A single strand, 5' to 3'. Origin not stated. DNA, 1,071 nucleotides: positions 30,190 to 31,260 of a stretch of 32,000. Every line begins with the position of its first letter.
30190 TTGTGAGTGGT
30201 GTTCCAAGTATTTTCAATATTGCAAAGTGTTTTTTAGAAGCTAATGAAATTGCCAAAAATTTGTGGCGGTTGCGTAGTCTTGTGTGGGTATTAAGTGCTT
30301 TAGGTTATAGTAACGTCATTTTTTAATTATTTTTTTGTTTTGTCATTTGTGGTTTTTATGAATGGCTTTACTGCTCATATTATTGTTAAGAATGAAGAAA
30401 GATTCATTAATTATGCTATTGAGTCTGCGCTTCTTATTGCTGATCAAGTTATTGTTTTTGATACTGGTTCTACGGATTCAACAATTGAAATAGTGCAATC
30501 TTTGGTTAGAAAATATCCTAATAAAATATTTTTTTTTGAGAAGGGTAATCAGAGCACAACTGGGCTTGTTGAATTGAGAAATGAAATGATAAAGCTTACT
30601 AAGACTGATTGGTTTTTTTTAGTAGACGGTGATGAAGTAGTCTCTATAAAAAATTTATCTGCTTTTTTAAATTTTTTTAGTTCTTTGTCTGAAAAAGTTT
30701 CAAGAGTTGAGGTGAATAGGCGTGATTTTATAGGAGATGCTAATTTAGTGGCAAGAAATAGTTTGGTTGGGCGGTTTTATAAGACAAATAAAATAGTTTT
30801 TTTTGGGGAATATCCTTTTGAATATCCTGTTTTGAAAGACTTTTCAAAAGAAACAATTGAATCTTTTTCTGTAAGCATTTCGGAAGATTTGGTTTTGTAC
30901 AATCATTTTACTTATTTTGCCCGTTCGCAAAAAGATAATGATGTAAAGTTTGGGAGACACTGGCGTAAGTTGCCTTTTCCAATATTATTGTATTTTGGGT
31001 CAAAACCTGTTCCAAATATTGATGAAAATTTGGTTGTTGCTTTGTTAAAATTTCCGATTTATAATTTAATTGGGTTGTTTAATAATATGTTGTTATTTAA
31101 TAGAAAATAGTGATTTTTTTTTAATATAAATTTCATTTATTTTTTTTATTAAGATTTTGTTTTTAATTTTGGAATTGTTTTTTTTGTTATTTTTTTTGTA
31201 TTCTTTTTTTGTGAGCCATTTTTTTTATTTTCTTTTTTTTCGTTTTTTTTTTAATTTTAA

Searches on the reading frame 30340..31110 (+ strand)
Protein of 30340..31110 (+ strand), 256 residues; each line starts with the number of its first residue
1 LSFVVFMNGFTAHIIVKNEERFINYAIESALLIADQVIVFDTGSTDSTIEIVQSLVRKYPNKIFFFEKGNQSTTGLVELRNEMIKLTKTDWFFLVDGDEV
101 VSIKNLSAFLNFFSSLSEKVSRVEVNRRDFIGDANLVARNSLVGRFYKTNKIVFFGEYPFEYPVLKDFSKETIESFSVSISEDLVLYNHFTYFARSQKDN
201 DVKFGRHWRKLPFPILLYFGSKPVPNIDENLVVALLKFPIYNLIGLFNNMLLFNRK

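Call 4: search_protein_families(library=pfam, proteins=[window:30340-31110:+], max_evalue=0.01)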
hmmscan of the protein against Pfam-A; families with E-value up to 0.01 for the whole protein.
window:30340-31110:+ (256 aa): 4 families
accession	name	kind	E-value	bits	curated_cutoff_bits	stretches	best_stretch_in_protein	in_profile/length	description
PF00535.33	Glycos_transf_2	-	8e-14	52.3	23.3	1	13-119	3-109/168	Glycosyl transferase family 2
PF13704.12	Glyco_tranf_2_4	-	4.7e-07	30.7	27.5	1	17-105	1-88/98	Glycosyl transferase family 2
PF13641.12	Glyco_tranf_2_3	-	4.8e-07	30.5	27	1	19-125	12-121/230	Glycosyltransferase like family 2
PF10111.15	Glyco_tranf_2_2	-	3.9e-05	23.7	27.3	1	36-115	31-108/276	Glycosyltransferase like family 2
